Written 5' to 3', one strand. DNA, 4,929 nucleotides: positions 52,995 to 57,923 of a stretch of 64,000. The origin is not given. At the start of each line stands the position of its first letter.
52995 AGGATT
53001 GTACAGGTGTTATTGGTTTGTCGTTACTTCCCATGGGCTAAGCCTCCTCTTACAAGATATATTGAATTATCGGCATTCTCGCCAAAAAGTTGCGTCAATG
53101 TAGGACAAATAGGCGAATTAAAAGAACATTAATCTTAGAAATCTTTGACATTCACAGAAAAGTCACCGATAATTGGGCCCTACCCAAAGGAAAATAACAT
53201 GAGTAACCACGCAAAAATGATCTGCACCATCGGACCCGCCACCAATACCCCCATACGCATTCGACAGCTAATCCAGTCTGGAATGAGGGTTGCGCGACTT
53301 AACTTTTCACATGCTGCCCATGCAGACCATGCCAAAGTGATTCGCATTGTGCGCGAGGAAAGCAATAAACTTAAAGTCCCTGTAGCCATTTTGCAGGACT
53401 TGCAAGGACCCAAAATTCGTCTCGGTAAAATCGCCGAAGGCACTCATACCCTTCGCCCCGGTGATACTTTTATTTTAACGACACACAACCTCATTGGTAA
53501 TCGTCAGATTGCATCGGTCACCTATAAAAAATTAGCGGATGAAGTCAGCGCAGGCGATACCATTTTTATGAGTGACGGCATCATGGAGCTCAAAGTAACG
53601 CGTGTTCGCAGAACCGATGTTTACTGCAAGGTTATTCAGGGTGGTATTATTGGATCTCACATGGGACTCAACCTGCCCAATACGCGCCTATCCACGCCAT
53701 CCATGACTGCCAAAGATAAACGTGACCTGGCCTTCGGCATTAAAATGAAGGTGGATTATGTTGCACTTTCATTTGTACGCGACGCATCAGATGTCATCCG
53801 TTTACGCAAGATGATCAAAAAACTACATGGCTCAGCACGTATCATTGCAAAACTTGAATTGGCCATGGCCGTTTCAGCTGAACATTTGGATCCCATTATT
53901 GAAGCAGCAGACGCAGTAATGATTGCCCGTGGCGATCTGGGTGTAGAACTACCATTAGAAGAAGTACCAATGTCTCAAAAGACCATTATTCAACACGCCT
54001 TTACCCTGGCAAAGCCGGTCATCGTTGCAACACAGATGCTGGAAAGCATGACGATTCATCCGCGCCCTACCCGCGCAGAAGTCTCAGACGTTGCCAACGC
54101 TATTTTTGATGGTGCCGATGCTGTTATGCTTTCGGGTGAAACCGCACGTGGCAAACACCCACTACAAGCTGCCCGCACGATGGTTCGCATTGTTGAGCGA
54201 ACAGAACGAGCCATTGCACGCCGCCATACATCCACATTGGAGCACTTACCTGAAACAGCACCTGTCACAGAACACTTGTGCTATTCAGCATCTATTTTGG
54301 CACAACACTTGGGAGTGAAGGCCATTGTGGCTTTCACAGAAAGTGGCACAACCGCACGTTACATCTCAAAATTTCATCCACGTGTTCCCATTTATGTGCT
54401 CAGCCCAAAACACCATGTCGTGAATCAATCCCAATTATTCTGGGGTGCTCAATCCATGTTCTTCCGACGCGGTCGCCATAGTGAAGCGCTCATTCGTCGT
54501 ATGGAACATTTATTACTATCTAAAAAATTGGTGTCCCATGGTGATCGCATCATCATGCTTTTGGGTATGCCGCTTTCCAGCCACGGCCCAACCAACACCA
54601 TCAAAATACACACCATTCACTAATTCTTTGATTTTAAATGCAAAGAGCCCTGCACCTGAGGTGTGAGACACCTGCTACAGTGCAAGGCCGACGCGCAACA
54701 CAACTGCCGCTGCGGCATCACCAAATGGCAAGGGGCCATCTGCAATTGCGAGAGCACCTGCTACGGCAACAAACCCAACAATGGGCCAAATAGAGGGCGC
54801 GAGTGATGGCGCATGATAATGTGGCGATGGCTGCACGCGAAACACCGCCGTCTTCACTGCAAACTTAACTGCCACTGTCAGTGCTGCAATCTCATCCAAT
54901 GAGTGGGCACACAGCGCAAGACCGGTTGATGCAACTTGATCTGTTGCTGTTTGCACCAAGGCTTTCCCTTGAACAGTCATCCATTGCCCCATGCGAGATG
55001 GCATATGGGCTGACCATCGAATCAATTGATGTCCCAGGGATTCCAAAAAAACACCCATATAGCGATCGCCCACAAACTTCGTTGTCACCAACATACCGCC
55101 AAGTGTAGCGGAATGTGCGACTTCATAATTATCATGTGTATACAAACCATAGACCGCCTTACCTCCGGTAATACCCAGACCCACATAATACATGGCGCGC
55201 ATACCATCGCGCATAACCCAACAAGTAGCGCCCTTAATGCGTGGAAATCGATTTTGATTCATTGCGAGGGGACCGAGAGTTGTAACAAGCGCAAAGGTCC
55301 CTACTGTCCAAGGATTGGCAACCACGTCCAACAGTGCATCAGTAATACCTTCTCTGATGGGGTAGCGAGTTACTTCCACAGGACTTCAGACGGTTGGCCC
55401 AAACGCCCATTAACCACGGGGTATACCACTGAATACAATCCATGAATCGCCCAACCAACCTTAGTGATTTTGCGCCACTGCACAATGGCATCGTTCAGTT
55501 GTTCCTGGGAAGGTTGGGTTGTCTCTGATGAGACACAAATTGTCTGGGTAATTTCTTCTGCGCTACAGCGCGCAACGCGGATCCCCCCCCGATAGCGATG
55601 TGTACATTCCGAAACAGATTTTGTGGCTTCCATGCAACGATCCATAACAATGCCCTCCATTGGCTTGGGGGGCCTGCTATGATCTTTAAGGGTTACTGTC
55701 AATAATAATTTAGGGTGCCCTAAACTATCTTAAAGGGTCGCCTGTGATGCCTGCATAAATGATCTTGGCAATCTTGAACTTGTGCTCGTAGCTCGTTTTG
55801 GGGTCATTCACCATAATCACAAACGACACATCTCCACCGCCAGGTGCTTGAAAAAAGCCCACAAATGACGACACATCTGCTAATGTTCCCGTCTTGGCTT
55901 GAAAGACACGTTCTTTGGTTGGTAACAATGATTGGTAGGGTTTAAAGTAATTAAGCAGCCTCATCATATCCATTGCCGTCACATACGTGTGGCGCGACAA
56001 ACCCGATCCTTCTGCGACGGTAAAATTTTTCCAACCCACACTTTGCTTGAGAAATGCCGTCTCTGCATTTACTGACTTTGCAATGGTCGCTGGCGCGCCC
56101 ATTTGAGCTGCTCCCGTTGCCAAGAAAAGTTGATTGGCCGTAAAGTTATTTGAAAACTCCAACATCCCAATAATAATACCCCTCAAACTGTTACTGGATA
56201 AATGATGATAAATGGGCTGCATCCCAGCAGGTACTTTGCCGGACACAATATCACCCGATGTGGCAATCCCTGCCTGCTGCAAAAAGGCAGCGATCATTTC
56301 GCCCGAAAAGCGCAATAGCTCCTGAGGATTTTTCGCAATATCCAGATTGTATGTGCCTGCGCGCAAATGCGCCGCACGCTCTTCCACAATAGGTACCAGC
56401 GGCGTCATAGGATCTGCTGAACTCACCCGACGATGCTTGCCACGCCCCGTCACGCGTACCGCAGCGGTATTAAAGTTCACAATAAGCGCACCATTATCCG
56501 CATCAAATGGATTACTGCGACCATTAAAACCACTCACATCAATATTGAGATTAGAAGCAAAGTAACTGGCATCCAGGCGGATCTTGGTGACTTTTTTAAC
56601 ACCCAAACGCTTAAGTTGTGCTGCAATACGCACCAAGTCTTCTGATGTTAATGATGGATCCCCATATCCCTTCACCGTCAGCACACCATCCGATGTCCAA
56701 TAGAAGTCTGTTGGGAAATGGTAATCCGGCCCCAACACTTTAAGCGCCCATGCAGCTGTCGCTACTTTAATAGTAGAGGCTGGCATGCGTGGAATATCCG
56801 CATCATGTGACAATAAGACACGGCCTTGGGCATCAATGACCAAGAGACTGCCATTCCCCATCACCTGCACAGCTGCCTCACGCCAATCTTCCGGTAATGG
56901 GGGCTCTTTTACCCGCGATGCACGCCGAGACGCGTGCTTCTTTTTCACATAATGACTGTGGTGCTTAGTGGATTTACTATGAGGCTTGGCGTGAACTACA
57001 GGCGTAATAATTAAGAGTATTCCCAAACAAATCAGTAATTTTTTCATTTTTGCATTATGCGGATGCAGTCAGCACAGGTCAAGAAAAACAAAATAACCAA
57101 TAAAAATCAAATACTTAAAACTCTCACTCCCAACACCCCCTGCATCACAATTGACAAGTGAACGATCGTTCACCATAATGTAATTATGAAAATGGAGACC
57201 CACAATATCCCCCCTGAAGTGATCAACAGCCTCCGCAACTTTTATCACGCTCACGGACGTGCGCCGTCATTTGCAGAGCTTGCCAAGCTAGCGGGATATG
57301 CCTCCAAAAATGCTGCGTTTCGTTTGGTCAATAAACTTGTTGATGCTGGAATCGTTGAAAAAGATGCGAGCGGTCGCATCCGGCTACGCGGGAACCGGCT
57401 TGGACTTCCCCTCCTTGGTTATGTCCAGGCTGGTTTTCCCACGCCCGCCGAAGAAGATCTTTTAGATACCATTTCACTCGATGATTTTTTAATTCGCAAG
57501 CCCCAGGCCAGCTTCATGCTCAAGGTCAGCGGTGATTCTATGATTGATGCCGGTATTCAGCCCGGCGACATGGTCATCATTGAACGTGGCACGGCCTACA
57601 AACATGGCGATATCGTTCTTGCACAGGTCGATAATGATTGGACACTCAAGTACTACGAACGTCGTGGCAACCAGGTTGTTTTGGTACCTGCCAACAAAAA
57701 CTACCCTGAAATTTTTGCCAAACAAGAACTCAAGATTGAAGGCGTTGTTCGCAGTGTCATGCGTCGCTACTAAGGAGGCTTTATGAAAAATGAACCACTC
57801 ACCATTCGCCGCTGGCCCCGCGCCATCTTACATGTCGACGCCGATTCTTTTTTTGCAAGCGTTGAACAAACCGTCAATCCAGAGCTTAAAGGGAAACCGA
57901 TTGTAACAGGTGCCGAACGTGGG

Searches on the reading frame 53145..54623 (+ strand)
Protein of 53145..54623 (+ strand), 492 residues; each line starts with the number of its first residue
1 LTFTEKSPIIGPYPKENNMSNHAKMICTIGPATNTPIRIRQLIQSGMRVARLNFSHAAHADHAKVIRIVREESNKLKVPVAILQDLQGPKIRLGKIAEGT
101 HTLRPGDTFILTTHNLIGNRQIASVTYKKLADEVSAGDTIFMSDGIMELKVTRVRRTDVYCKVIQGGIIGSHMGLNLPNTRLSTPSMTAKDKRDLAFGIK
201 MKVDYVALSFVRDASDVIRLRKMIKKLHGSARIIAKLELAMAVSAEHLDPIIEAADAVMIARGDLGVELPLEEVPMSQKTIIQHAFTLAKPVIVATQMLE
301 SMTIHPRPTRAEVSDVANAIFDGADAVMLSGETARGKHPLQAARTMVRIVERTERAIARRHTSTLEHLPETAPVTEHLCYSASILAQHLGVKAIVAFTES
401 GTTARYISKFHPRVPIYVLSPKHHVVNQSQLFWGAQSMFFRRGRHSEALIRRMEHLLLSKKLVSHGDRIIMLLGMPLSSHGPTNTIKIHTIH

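Call 52: search_protein_families(library=ncbifam, proteins=[window:53145-54623:+], max_evalue=1e-30)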
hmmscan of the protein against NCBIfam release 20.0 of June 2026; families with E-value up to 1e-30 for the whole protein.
window:53145-54623:+ (492 aa): 7 families
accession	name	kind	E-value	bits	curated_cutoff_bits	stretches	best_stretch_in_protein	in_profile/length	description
NF004978.0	PRK06354.1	subfamily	1.9e-162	541.8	462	1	17-491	4-478/590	pyruvate kinase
NF004491.0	PRK05826.1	subfamily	9.4e-158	525.6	432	1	18-491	2-475/477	pyruvate kinase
TIGR01064.1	pyruv_kin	equivalog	1.7e-157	524.8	306.4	1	23-491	3-476/476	pyruvate kinase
NF004886.0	PRK06247.1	subfamily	9.6e-157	522.5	623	1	19-491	3-470/476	pyruvate kinase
NF006664.0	PRK09206.1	equivalog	9.5e-128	426.7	686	1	22-491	3-470/470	pyruvate kinase PykF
NF005234.0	PRK06739.1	equivalog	7.4e-97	324.5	564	1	25-355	5-330/352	pyruvate kinase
NF011314.0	PRK14725.1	equivalog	5.8e-51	173.5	642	1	105-360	337-600/614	pyruvate kinase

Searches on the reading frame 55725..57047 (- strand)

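Call 52: search_protein_families(library=ncbifam, proteins=[window:55725-57047:-], max_evalue=1e-30)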
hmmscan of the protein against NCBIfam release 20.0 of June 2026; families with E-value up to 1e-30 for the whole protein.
window:55725-57047:- (440 aa): 2 families
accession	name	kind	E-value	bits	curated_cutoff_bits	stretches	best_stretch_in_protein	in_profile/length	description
TIGR00666.1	PBP4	equivalog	9.8e-40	136.5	107.8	0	75-203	2-138/397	D-alanyl-D-alanine carboxypeptidase/D-alanyl-D-alanine endopeptidase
NF008322.0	PRK11113.1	equivalog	4e-33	114.6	527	0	242-372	249-381/477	serine-type D-Ala-D-Ala carboxypeptidase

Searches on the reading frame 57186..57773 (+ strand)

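Call 52: search_protein_families(library=ncbifam, proteins=[window:57186-57773:+], max_evalue=1e-30)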
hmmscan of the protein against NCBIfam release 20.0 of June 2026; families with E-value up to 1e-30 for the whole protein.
window:57186-57773:+ (195 aa): 2 families
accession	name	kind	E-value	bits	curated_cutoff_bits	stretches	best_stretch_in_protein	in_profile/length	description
TIGR00498.1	lexA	equivalog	1.5e-38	132.4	110.95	1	11-194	10-201/203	transcriptional repressor LexA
NF007621.2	PRK10276.1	subfamily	3.3e-32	110.9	110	1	81-192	1-114/115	translesion error-prone DNA polymerase V autoproteolytic subunit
